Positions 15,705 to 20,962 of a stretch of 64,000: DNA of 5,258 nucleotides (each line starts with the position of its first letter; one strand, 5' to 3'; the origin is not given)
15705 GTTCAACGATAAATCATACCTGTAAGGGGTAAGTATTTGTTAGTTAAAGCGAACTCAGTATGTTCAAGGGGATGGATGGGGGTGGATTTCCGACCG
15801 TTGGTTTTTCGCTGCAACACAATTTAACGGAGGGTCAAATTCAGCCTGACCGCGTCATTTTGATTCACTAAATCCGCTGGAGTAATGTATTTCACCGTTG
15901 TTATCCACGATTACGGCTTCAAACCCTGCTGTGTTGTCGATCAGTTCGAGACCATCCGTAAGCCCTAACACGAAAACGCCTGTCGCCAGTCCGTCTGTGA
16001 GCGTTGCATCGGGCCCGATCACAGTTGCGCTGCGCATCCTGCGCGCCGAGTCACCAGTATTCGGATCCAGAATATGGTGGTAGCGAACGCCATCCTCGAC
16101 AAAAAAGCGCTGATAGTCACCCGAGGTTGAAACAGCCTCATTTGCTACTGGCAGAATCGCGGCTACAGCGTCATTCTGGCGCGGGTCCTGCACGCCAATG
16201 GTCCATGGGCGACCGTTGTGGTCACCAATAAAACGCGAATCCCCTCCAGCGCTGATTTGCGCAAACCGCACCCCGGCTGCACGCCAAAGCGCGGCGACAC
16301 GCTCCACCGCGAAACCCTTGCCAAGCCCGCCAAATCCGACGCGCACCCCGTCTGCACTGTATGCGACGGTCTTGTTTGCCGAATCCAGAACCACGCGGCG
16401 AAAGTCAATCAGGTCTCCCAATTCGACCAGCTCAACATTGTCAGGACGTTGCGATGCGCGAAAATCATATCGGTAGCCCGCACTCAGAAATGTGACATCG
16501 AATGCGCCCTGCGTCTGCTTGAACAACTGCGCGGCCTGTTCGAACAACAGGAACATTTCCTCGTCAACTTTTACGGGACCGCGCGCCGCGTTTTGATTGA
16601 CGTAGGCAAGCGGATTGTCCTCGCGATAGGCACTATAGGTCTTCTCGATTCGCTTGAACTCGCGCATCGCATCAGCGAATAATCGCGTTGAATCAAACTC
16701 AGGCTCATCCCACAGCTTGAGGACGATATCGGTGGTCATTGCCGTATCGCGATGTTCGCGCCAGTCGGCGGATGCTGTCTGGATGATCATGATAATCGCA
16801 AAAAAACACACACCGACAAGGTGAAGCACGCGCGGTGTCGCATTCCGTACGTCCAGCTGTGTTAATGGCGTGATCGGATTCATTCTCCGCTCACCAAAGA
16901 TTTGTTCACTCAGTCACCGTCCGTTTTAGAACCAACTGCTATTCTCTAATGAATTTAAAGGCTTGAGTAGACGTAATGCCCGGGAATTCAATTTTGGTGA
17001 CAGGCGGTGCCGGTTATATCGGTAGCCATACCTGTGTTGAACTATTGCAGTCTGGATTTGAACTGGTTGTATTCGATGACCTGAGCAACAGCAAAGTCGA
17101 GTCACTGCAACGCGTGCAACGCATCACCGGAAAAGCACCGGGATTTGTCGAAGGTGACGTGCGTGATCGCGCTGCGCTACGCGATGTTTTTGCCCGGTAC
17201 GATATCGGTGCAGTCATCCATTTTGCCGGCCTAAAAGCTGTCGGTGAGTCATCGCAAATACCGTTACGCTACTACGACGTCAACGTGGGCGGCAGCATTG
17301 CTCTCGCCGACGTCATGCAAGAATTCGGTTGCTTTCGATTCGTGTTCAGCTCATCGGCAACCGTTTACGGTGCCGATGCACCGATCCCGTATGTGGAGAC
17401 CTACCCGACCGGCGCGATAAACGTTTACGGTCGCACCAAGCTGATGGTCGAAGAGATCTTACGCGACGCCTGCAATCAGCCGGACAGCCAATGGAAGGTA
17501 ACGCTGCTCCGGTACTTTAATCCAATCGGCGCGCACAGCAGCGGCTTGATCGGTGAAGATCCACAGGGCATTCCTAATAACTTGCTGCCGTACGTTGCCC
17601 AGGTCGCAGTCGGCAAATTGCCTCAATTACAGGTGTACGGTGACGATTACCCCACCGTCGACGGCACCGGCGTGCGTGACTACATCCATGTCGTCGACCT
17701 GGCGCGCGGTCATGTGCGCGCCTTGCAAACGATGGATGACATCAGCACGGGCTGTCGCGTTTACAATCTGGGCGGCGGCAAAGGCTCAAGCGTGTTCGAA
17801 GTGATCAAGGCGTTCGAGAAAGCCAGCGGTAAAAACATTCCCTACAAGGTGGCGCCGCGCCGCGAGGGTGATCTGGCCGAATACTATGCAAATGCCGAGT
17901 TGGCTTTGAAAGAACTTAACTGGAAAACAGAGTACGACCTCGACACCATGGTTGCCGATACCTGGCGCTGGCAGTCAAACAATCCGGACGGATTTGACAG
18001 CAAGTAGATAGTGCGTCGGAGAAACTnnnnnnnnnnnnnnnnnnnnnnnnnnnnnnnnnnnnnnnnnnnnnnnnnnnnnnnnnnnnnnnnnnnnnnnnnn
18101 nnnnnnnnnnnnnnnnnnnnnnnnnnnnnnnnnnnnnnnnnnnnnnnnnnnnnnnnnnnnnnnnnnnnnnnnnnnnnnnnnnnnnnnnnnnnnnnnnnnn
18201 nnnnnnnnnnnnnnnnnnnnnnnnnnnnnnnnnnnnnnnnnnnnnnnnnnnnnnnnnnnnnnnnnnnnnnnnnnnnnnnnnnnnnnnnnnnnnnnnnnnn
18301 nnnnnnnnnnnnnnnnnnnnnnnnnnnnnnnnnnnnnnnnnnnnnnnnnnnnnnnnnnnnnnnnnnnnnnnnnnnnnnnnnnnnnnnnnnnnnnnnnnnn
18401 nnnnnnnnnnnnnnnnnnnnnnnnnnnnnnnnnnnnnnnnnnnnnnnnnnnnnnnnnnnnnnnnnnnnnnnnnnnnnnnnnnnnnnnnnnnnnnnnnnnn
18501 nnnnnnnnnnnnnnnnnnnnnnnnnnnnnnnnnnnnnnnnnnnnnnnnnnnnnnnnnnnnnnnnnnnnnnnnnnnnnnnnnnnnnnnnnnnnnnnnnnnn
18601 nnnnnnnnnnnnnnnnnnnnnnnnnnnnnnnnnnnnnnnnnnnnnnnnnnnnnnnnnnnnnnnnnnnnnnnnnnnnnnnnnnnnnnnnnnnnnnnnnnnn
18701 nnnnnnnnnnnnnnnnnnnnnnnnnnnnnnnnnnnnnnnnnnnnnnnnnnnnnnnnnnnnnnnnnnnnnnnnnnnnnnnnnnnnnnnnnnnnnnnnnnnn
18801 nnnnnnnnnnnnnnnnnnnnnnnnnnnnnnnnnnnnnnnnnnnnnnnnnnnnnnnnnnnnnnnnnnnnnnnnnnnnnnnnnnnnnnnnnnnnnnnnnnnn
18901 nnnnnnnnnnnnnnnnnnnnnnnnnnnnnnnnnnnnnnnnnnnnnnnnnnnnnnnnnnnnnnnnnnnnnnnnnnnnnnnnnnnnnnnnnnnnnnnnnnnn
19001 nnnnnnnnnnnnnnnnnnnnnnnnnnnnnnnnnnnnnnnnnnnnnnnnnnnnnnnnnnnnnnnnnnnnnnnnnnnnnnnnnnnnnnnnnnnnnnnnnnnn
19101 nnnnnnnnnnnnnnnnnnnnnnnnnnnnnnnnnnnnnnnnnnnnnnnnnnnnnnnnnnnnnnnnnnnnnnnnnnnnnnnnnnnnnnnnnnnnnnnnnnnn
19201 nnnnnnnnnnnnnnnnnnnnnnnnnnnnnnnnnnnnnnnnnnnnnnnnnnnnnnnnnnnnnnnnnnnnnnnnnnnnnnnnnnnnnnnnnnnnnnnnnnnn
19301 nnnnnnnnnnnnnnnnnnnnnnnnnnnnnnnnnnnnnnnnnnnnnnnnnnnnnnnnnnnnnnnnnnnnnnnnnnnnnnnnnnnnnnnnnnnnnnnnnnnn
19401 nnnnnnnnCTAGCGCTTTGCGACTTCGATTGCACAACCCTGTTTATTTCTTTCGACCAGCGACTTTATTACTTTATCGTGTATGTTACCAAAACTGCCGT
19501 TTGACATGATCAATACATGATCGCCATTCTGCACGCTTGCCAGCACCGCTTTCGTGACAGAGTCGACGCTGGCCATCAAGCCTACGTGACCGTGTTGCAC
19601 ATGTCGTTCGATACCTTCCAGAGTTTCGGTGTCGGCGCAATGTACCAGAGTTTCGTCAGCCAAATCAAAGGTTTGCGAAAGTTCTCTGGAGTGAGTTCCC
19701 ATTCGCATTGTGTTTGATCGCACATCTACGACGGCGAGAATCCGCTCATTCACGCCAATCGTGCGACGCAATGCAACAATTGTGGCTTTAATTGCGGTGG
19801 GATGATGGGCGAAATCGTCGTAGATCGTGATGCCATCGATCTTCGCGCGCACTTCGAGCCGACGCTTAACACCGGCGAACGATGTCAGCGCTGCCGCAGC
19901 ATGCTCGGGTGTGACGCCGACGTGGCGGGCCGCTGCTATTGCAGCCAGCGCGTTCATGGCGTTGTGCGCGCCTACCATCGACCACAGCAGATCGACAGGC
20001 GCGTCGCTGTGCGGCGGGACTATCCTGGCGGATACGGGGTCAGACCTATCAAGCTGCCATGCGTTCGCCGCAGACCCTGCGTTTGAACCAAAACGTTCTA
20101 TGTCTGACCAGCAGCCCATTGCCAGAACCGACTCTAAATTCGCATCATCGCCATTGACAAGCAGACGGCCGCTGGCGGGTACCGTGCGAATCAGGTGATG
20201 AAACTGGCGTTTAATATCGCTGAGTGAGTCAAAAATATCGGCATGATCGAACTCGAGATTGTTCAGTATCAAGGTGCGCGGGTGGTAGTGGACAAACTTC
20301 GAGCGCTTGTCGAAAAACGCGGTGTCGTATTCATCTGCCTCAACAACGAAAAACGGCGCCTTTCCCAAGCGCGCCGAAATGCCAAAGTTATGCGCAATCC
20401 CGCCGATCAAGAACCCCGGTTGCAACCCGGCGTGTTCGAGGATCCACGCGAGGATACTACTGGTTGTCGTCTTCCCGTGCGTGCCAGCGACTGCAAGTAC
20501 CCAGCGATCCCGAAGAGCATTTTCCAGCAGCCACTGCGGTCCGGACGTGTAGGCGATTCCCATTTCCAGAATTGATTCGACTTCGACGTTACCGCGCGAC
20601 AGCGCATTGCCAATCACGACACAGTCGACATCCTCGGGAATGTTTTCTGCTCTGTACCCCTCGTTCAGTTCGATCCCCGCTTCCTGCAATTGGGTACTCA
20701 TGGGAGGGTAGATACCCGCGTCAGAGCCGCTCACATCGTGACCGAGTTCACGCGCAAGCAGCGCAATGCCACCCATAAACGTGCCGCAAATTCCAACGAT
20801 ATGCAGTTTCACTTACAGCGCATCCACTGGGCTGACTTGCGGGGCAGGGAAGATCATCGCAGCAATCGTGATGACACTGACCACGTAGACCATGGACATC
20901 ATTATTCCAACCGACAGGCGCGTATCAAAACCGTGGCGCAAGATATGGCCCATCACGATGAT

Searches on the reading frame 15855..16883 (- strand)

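Call 54: search_protein_families(library=pfam, proteins=[window:15855-16883:-], max_evalue=0.00001)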
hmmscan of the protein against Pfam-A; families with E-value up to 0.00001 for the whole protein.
window:15855-16883:- (342 aa): 1 family
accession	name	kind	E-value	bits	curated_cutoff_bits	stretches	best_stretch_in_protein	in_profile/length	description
PF02424.20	ApbE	-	4.9e-70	236.5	25.6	1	49-325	1-266/266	ApbE family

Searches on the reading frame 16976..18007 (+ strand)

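Call 54: search_protein_families(library=pfam, proteins=[window:16976-18007:+], max_evalue=0.00001)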
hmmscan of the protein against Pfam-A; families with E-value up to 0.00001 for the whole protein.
window:16976-18007:+ (343 aa): 9 families
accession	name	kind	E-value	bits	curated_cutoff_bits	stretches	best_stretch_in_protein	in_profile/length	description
PF01370.27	Epimerase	-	5.9e-56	190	20.9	1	6-266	1-240/240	NAD dependent epimerase/dehydratase family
PF16363.11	GDP_Man_Dehyd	-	2.9e-52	178.6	27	1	7-329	1-332/332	GDP-mannose 4,6 dehydratase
PF04321.23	RmlD_sub_bind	-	7.2e-17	61.8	27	1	5-168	2-142/287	RmlD substrate binding domain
PF02719.21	Polysacc_synt_2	-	6e-16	58.9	20.2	1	6-188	1-176/293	Polysaccharide biosynthesis protein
PF01073.25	3Beta_HSD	-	7.3e-16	58.4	22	1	7-167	1-162/280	3-beta hydroxysteroid dehydrogenase/isomerase family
PF13460.12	NAD_binding_10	-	1.5e-07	31.9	27.2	1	10-164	1-133/184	NAD(P)H-binding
PF00106.31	adh_short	-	5.1e-07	29.8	26.6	1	5-95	2-96/195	short chain dehydrogenase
PF05368.20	NmrA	-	1.6e-06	28.4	27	0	5-128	4-108/298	NmrA-like family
PF08659.16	KR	-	7.2e-06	26.5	22.6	0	6-138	3-148/180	KR domain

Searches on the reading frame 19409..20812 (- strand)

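Call 27: search_protein_families(library=pfam, proteins=[window:19409-20812:-], max_evalue=0.001)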
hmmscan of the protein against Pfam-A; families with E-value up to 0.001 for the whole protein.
window:19409-20812:- (467 aa): 3 families
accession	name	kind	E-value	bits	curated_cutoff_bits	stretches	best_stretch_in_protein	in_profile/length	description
PF08245.18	Mur_ligase_M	-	8.8e-20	71.9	24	1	108-295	1-200/200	Mur ligase middle domain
PF01225.30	Mur_ligase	-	1.3e-19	70.8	21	1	3-100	2-92/95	Mur ligase family, catalytic domain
PF02875.26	Mur_ligase_C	-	3.2e-15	57.5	28.4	1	317-439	1-127/127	Mur ligase, glutamate ligase domain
